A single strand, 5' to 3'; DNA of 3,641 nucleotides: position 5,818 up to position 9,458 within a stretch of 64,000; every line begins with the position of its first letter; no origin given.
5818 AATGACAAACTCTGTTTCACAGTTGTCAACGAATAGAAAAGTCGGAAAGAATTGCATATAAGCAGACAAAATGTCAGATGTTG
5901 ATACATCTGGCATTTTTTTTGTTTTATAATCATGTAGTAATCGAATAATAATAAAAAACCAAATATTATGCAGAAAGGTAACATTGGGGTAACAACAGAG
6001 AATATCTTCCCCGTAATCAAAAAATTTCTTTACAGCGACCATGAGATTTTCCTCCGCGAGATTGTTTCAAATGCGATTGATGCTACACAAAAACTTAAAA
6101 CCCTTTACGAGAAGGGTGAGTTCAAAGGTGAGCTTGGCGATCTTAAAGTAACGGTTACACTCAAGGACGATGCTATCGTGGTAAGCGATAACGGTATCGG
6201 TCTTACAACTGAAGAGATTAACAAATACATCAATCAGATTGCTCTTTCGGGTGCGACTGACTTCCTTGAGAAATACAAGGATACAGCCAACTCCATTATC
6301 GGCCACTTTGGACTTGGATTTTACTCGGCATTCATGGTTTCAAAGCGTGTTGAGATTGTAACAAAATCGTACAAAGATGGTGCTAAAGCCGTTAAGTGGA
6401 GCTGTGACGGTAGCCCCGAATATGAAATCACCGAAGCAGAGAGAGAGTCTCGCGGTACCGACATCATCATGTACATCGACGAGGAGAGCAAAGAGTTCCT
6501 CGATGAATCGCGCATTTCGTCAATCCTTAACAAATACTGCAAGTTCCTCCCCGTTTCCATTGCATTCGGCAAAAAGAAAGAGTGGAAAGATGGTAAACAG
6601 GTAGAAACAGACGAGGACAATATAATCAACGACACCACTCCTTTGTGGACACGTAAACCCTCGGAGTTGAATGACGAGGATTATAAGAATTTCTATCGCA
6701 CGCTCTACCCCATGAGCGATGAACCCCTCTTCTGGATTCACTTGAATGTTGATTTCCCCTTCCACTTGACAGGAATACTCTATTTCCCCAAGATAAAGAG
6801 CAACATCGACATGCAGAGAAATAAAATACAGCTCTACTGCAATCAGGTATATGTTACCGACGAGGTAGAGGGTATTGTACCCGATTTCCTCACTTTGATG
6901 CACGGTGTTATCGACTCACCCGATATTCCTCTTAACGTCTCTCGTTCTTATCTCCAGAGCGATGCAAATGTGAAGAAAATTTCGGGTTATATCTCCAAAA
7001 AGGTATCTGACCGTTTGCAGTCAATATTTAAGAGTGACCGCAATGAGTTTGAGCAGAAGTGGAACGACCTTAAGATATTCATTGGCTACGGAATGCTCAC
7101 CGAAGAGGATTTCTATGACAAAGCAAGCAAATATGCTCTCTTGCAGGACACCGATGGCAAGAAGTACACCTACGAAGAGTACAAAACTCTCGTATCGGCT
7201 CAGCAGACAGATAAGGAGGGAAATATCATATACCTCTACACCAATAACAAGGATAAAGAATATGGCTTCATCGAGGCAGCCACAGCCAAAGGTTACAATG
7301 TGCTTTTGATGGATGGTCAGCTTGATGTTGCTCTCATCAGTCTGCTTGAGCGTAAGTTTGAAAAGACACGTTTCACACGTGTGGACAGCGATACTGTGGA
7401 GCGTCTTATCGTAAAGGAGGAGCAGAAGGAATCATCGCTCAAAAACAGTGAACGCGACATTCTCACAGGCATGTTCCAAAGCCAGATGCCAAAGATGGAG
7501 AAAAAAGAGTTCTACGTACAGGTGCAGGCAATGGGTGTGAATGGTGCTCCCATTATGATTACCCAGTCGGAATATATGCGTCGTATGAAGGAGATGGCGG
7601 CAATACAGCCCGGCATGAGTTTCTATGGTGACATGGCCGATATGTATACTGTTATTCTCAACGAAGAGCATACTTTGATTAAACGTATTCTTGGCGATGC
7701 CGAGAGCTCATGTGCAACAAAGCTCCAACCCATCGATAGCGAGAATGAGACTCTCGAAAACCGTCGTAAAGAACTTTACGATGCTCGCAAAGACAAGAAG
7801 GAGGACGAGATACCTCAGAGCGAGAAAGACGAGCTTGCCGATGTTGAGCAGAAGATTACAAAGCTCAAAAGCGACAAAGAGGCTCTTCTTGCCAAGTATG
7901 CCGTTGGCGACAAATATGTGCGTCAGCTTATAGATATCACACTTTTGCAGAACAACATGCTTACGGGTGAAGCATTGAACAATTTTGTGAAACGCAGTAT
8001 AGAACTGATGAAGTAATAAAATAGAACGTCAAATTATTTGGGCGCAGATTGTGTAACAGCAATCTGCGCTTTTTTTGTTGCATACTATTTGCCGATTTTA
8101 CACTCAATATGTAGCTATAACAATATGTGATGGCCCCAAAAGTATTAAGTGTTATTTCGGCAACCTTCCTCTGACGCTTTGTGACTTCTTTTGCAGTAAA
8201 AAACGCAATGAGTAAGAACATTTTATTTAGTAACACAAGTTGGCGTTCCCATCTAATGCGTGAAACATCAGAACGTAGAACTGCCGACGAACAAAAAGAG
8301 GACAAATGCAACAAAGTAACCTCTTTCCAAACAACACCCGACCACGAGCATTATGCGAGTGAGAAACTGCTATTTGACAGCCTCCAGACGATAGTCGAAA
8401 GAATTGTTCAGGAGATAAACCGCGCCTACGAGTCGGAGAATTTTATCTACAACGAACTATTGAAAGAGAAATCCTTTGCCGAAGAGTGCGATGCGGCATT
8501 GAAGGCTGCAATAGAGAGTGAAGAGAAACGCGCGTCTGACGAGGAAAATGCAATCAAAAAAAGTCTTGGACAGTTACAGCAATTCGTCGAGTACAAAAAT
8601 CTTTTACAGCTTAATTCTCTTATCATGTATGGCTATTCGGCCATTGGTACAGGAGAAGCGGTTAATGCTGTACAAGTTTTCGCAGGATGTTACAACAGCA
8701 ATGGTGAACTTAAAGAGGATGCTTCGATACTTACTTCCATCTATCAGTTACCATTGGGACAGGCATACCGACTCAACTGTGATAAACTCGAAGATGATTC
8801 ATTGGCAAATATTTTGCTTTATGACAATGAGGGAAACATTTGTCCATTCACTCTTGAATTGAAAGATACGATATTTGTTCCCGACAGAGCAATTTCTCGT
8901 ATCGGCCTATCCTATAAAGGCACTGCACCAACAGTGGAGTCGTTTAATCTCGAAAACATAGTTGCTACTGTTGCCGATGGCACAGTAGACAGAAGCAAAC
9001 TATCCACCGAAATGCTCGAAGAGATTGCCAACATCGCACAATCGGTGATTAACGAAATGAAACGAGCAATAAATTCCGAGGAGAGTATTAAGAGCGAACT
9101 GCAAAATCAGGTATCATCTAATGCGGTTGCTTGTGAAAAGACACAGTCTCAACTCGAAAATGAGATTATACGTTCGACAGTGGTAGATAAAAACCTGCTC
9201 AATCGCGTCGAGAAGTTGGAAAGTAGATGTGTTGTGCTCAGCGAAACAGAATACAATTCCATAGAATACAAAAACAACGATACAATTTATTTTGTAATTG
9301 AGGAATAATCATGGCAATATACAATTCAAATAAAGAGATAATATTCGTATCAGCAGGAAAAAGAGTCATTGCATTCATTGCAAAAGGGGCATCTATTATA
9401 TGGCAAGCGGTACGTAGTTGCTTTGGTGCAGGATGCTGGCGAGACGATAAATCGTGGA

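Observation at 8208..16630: Complete lysis cassette coupled to a signal-less giant protein: phage 3' module or type-10-secretion-like release system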

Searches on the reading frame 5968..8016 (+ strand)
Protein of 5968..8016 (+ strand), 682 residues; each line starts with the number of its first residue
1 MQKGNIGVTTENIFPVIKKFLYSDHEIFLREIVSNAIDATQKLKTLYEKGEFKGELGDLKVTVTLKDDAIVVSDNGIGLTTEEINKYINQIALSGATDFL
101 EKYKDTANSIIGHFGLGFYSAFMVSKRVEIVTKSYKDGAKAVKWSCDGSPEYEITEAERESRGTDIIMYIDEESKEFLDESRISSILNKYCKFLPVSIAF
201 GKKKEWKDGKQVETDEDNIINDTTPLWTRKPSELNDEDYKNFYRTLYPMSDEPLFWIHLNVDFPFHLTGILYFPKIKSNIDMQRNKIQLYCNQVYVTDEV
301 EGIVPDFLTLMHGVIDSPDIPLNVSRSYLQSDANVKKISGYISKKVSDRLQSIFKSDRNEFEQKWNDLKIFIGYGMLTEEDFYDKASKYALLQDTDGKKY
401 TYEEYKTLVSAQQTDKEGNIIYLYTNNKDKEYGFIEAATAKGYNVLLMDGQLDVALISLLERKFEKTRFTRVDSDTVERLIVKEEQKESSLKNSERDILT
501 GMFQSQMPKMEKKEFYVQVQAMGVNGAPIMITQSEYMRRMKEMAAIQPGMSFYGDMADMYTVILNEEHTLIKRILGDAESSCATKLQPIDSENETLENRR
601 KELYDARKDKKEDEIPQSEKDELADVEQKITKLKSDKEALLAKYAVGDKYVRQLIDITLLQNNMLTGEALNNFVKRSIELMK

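Call 5: search_protein_families(library=pfam, proteins=[window:5968-8016:+], max_evalue=0.01)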
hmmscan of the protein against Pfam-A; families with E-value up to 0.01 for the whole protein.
window:5968-8016:+ (682 aa): 3 families
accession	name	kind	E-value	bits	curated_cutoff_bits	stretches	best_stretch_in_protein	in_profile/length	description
PF00183.23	HSP90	-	5.5e-47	161.3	24.4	1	206-580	69-446/518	Hsp90 protein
PF13589.12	HATPase_c_3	-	2e-09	38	25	1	27-137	5-97/137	Histidine kinase-, DNA gyrase B-, and HSP90-like ATPase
PF02518.31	HATPase_c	-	2.8e-06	28.2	26.4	1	28-172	5-109/111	Histidine kinase-, DNA gyrase B-, and HSP90-like ATPase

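Call 6: search_protein_families(library=phrogs, proteins=[window:5968-8016:+], max_evalue=0.01)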
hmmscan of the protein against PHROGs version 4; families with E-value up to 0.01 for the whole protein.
window:5968-8016:+ (682 aa): 2 families
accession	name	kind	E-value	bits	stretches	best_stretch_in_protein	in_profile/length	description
phrog_23723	-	unknown function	0.0001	21.9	1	45-135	158-243/932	-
phrog_32952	-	unknown function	0.00071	19.1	1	123-390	3-259/489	-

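Call 38: search_protein_families(library=phrogs, proteins=[L024:12294-12779:+, L024:13227-13601:+, L024:18367-18639:+, L024:18676-18876:+], max_evalue=0.001)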
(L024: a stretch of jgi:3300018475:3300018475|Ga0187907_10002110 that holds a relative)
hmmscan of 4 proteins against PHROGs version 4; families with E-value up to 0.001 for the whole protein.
L024:12294-12779:+ (161 aa): 1 family
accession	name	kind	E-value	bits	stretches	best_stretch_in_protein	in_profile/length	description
phrog_15037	-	unknown function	1.3e-13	51.8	1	8-157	13-161/167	-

L024:13227-13601:+ (124 aa): 0 families

L024:18367-18639:+ (90 aa): 2 families
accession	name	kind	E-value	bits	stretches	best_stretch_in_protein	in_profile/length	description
phrog_14475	-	unknown function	5.4e-07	30.9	0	60-89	11-40/68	-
phrog_16183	-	unknown function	0.00016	22.8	0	60-86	32-58/120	-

L024:18676-18876:+ (66 aa): 0 families

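Call 39: search_protein_families(library=pfam, proteins=[L024:12294-12779:+, L024:13227-13601:+, L024:18367-18639:+, L024:18676-18876:+], max_evalue=0.01)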
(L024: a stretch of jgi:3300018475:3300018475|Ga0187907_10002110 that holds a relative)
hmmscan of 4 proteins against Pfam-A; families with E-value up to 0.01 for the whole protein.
L024:12294-12779:+ (161 aa): 1 family
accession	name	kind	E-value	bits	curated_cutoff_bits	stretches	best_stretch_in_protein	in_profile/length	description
PF05105.17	Phage_holin_4_1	-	0.00038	21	22.2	1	21-111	5-89/116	Bacteriophage holin family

L024:13227-13601:+ (124 aa): 0 families

L024:18367-18639:+ (90 aa): 2 families
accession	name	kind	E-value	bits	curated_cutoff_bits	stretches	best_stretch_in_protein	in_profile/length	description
PF02066.20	Metallothio_11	-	0.00014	22.4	27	0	57-81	1-23/54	Metallothionein family 11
PF11660.13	DUF3262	-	0.0068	17.1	27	0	6-43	32-69/76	Protein of unknown function (DUF3262)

L024:18676-18876:+ (66 aa): 0 families

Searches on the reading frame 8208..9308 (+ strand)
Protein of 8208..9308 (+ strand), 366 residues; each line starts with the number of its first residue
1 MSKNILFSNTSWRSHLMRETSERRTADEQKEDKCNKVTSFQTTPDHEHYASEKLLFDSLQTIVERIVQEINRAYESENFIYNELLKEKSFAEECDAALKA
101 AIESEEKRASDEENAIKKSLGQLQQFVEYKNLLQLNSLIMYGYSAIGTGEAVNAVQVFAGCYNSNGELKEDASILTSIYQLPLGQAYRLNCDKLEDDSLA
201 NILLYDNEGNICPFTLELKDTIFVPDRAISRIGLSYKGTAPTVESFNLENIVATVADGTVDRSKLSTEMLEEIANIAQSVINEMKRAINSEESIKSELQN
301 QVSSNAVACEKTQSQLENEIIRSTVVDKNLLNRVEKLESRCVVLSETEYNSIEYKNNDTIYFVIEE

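Call 5: search_protein_families(library=pfam, proteins=[window:8208-9308:+], max_evalue=0.01)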
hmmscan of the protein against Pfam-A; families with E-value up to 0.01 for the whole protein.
window:8208-9308:+ (366 aa): 2 families
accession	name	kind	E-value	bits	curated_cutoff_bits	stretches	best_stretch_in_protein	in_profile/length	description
PF21782.3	PKMT_2nd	-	0.0036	18.1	27.8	1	248-303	33-87/98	PKMT, C-terminal winged helix domain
PF24243.1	Phage_tail_C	-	0.004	16.9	23.7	1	341-364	3-26/26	Phage tail tip domain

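Call 6: search_protein_families(library=phrogs, proteins=[window:8208-9308:+], max_evalue=0.01)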
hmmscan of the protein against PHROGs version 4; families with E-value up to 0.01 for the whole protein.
window:8208-9308:+ (366 aa): 1 family
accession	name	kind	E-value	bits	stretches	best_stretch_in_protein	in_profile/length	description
phrog_13589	-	unknown function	0.00054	19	0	57-120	144-204/1042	-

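Call 27: list_cluster_members(proteins=[P0001, window:8208-9305:+, window:15732-16187:+, window:16205-16582:+, window:5968-8013:+, window:16648-17115:-, window:17254-18495:-])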
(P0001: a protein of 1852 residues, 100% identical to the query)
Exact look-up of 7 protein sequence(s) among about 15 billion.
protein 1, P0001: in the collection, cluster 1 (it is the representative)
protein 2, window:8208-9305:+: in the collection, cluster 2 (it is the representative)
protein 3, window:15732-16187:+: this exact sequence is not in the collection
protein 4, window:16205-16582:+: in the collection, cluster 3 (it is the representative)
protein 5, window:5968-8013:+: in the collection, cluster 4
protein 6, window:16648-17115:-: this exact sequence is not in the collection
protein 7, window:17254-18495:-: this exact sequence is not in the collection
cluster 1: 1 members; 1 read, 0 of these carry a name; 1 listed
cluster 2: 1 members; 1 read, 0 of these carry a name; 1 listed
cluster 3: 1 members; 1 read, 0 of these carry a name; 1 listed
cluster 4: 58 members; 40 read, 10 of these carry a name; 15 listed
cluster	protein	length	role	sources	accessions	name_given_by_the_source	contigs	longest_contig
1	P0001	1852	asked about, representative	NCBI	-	-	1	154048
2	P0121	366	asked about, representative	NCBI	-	-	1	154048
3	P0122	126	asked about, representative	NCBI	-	-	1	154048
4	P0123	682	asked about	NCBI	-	-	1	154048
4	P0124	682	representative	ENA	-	-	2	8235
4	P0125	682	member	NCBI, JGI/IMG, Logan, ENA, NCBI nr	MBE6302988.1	MAG: molecular chaperone HtpG [Bacteroidales bacterium] | molecular chaperone HtpG [Bacteroidales bacterium]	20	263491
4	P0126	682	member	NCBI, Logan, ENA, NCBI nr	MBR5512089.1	MAG: molecular chaperone HtpG [Bacteroidaceae bacterium] | molecular chaperone HtpG [Bacteroidaceae bacterium]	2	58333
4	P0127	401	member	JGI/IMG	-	molecular chaperone HtpG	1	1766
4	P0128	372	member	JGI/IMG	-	molecular chaperone HtpG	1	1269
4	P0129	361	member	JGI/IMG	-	molecular chaperone HtpG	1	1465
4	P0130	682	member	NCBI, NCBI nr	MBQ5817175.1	MAG: molecular chaperone HtpG [Bacteroidaceae bacterium] | molecular chaperone HtpG [Bacteroidaceae bacterium]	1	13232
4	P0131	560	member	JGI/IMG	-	molecular chaperone HtpG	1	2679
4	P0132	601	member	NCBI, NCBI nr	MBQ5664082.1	MAG: molecular chaperone HtpG, partial [Bacteroidaceae bacterium] | molecular chaperone HtpG [Bacteroidaceae bacterium]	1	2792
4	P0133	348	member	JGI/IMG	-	molecular chaperone HtpG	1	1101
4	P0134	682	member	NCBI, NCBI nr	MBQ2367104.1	MAG: molecular chaperone HtpG [Bacteroidaceae bacterium] | molecular chaperone HtpG [Bacteroidaceae bacterium]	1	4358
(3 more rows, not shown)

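Call 38: search_protein_families(library=phrogs, proteins=[L024:12294-12779:+, L024:13227-13601:+, L024:18367-18639:+, L024:18676-18876:+], max_evalue=0.001)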
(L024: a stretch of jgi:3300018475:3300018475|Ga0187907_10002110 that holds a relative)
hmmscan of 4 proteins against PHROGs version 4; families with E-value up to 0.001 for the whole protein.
L024:12294-12779:+ (161 aa): 1 family
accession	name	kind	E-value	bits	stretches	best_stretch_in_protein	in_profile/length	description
phrog_15037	-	unknown function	1.3e-13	51.8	1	8-157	13-161/167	-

L024:13227-13601:+ (124 aa): 0 families

L024:18367-18639:+ (90 aa): 2 families
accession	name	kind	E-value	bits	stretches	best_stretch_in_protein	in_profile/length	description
phrog_14475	-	unknown function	5.4e-07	30.9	0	60-89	11-40/68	-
phrog_16183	-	unknown function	0.00016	22.8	0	60-86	32-58/120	-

L024:18676-18876:+ (66 aa): 0 families

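Call 39: search_protein_families(library=pfam, proteins=[L024:12294-12779:+, L024:13227-13601:+, L024:18367-18639:+, L024:18676-18876:+], max_evalue=0.01)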
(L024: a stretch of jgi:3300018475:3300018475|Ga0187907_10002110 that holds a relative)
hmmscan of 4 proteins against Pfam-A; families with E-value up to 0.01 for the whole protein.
L024:12294-12779:+ (161 aa): 1 family
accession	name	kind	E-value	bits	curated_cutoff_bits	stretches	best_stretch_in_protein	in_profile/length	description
PF05105.17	Phage_holin_4_1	-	0.00038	21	22.2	1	21-111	5-89/116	Bacteriophage holin family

L024:13227-13601:+ (124 aa): 0 families

L024:18367-18639:+ (90 aa): 2 families
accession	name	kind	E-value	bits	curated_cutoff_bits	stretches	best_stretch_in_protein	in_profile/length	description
PF02066.20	Metallothio_11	-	0.00014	22.4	27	0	57-81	1-23/54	Metallothionein family 11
PF11660.13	DUF3262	-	0.0068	17.1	27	0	6-43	32-69/76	Protein of unknown function (DUF3262)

L024:18676-18876:+ (66 aa): 0 families

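Call 68: search_protein_representatives(protein=window:8208-9305:+)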
Query: 366 residues. Proteins with E-value up to 0.001 (for the whole library): 73; up to 1e-10: 12; up to 1e-30: 2. The best 73 are listed.
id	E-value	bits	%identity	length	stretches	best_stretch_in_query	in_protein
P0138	4.7e-120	417.2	59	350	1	17-365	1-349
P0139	2.3e-117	408.4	66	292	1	1-292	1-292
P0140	5.6e-28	114.6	50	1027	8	28-61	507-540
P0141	9.4e-18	81.0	43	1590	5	32-105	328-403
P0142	1.2e-17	80.8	52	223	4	30-75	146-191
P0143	6.7e-15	71.7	51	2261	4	24-80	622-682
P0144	2.8e-14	69.6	40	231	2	1-126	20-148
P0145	5.2e-13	65.5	33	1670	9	9-117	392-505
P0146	2.7e-12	63.1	61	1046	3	28-65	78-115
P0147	1.2e-11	61.0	42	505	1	1-86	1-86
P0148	6.4e-11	58.6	52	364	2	22-64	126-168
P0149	7.3e-11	58.4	48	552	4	30-61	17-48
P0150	2.2e-10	56.9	48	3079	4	27-66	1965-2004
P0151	7.4e-10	55.1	47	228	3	28-70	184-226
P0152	1.3e-09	54.3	45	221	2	27-74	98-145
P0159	1.4e-07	47.6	78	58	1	1-36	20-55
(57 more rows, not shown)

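Call 76: find_related_loci(query=window:8208-9308:+, collection=viral_contigs, flank=10000)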
Query window:8208-9308:+ (366 aa) in viral_contigs; peptide patterns used: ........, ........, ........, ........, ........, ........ (x = any residue, [..] = any of these).
14 stretches matched a pattern, but none encodes a relative of the query by tblastn (E <= 1e-3).

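Call 94: search_protein_families(library=padloc, proteins=[window:8208-9308:+], max_evalue=0.01)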
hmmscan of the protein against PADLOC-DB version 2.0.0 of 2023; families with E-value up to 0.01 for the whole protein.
window:8208-9308:+ (366 aa): 0 families

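Call 100: list_cluster_members(proteins=[P0138, P0139, P0159, P0144, P0147, P0002, P0003, P0004])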
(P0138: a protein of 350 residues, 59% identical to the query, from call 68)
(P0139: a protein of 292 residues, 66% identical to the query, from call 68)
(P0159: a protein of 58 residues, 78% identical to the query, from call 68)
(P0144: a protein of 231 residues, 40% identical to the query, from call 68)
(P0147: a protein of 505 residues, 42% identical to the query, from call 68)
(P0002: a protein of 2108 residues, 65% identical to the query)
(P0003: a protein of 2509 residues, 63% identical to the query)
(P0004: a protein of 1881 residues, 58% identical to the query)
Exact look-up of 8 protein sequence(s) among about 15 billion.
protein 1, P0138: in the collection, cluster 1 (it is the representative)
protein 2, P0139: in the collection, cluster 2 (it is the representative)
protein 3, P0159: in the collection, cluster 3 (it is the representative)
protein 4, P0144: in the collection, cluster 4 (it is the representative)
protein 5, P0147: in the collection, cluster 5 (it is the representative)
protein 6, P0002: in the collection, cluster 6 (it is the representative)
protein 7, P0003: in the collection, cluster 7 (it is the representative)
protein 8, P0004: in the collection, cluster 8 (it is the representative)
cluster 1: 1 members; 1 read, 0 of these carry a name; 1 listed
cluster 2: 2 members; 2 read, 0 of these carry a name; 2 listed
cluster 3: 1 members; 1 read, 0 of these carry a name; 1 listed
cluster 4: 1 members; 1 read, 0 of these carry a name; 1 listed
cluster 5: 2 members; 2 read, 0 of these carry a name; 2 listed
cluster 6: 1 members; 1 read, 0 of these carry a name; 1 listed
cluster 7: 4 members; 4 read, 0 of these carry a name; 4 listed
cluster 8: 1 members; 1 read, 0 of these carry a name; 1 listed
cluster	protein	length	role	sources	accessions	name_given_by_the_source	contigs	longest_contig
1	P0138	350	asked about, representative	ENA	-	-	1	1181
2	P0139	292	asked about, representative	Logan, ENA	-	-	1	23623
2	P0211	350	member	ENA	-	-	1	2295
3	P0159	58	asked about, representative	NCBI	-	-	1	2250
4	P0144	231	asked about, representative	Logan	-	-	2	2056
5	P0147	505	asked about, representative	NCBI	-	-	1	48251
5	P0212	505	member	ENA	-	-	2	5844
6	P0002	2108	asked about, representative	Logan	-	-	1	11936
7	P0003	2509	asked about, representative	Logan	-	-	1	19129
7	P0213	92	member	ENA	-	-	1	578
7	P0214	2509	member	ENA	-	-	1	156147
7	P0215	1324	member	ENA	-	-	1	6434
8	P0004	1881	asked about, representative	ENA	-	-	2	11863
